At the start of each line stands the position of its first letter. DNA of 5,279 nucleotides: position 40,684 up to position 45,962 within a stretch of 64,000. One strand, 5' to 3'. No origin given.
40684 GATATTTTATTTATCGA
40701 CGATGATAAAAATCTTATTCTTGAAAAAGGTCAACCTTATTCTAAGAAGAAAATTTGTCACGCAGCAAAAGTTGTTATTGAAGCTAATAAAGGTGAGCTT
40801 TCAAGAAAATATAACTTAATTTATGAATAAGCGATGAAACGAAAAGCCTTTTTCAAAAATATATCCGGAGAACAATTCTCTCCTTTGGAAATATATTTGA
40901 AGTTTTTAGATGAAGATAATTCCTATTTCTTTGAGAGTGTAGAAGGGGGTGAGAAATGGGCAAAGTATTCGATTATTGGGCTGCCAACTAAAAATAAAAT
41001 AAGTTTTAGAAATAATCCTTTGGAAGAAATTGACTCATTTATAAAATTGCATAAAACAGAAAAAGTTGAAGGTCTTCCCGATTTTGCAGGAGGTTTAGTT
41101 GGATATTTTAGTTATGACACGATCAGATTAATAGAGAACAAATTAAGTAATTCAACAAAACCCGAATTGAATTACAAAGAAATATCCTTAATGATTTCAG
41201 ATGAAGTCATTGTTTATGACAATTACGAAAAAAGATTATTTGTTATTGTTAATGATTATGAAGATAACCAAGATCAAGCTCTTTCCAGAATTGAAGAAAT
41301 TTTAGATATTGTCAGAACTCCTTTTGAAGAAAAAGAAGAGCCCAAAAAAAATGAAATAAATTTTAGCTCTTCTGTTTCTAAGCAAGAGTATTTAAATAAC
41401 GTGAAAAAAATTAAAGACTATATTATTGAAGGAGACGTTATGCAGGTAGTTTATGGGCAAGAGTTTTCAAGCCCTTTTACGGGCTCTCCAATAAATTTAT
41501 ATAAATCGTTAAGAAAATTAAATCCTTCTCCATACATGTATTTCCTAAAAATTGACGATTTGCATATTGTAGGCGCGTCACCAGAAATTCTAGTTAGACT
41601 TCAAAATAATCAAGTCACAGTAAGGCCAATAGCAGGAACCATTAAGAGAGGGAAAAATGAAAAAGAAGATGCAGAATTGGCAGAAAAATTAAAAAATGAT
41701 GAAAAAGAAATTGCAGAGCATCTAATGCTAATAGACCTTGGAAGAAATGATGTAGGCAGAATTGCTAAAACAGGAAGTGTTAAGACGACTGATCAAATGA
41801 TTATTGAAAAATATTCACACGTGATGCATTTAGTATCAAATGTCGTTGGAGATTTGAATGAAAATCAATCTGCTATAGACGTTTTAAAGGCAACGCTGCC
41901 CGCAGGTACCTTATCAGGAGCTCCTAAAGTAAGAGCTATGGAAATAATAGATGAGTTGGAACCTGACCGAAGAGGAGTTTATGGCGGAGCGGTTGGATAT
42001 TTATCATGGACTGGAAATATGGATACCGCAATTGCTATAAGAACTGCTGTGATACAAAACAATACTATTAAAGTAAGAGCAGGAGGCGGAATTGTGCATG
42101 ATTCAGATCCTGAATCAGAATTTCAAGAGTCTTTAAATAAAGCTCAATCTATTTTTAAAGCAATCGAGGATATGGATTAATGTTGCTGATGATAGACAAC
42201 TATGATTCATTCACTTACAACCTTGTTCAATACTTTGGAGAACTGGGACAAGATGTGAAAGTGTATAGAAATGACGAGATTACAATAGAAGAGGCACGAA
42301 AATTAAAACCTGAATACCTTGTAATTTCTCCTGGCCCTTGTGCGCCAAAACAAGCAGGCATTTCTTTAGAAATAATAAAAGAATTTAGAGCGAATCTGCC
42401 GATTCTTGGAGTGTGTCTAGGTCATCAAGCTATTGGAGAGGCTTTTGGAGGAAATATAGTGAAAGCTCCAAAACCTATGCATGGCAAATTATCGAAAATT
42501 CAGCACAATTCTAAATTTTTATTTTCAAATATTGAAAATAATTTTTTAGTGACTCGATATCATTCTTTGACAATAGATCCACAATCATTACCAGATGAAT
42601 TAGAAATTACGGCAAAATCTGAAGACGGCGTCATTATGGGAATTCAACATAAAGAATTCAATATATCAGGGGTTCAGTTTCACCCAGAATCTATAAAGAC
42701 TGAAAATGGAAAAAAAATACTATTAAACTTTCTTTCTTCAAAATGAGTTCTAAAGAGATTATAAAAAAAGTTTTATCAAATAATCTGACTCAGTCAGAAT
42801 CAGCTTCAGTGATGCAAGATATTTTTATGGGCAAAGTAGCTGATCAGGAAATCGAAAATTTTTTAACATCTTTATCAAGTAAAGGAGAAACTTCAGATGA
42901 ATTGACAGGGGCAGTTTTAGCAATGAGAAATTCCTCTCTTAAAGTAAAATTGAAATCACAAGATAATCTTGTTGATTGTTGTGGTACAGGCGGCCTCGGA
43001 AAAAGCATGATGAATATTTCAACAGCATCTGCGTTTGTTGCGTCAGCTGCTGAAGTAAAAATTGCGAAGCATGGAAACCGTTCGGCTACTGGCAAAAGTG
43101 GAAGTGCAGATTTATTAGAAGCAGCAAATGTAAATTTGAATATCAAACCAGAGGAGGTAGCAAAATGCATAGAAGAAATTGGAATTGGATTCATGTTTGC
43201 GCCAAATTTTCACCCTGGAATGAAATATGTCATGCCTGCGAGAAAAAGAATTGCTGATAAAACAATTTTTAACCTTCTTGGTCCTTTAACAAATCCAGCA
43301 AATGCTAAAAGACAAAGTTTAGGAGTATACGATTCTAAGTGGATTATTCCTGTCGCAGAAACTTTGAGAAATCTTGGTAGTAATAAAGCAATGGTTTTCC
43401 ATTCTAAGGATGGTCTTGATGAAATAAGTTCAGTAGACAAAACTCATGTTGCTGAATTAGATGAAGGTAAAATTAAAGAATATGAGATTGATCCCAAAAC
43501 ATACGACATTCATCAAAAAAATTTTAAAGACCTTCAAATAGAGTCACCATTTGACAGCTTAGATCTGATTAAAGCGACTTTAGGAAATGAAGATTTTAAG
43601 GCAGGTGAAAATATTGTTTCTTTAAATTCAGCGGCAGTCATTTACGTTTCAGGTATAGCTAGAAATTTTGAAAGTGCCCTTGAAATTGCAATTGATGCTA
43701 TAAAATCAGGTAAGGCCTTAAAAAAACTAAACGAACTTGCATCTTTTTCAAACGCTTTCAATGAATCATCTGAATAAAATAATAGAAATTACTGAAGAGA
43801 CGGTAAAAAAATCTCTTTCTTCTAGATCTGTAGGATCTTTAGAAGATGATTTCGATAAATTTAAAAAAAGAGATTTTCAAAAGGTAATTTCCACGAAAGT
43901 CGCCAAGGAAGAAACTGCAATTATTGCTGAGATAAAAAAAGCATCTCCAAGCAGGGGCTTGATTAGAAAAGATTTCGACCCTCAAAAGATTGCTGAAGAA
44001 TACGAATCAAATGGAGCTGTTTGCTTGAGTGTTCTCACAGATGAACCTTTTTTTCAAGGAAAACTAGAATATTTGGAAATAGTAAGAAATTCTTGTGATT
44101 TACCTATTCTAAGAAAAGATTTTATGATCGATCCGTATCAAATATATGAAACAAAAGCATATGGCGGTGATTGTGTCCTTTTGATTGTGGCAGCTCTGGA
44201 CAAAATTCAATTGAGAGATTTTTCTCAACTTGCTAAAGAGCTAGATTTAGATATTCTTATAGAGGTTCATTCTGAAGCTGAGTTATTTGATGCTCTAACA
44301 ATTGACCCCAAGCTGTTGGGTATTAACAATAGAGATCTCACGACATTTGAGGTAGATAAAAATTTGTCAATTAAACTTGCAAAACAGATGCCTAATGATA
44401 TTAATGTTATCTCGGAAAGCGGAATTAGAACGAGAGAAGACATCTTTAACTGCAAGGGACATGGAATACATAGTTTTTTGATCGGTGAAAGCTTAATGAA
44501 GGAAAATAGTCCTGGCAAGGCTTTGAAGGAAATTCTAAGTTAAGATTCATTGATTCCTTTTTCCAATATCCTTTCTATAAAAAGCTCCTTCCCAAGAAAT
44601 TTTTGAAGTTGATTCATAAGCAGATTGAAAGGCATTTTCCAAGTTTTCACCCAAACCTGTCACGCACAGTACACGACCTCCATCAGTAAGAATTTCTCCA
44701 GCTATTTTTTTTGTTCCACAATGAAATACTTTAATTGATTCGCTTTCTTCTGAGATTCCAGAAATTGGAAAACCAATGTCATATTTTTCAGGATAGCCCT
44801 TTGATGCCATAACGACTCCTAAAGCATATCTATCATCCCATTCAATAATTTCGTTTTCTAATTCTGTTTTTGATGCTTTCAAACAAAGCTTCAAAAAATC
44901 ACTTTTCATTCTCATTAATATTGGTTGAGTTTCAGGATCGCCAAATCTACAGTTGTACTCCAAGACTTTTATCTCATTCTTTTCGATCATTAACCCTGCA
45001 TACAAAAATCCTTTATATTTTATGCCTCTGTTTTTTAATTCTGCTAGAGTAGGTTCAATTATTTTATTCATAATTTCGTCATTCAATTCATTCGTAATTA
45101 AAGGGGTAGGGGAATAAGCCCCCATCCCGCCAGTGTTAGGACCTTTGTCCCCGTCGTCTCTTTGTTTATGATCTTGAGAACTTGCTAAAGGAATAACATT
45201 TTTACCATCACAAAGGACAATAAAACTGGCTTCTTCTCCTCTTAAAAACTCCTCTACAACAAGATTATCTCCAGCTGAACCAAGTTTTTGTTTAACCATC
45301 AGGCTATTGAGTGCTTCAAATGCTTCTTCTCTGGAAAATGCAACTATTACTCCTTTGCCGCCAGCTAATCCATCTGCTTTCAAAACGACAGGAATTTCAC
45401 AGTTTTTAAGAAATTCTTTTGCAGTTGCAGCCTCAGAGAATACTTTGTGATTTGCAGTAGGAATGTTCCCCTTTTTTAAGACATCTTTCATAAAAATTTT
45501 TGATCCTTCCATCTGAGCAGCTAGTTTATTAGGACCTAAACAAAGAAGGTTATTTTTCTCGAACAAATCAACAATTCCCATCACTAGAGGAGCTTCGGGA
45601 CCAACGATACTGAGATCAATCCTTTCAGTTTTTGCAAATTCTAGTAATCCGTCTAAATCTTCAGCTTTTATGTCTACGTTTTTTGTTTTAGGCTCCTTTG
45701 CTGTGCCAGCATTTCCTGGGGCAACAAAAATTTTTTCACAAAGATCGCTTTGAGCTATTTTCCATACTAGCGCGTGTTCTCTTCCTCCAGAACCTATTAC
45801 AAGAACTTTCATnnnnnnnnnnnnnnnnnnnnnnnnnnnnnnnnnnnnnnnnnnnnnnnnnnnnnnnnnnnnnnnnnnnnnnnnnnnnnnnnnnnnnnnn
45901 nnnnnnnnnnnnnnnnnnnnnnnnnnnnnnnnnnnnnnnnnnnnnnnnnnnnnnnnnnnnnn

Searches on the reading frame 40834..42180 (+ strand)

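Call 89: search_protein_families(library=pfam, proteins=[window:40834-42180:+], max_evalue=0.00001)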
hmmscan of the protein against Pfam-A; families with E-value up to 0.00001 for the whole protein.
window:40834-42180:+ (448 aa): 2 families
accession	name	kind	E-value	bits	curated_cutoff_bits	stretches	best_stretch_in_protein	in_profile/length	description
PF00425.24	Chorismate_bind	-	2e-93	313.1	27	1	183-436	2-257/257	chorismate binding enzyme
PF04715.19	Anth_synt_I_N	-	4.4e-26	92.2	23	1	15-137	3-140/140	Anthranilate synthase component I, N terminal region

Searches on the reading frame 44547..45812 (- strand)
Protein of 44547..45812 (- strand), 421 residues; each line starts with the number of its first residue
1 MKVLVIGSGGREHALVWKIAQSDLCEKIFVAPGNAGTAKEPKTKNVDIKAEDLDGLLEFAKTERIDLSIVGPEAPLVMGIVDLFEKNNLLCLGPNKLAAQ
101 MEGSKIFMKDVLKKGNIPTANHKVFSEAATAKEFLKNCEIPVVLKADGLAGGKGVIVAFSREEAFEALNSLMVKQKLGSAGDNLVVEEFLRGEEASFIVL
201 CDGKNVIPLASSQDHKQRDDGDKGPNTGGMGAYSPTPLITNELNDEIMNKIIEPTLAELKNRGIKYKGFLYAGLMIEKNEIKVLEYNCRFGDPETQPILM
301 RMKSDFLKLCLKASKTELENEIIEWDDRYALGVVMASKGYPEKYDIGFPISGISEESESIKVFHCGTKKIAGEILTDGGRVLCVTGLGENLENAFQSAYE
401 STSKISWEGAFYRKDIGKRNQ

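Call 45: search_protein_families(library=ncbifam, proteins=[window:44547-45812:-], max_evalue=1e-10)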
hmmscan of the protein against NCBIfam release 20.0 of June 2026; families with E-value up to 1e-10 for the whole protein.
window:44547-45812:- (421 aa): 1 family
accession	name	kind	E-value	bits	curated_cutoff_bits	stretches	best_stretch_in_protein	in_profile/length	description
TIGR00877.1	purD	equivalog_domain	6.2e-165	549.1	288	1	1-420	1-423/425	phosphoribosylamine--glycine ligase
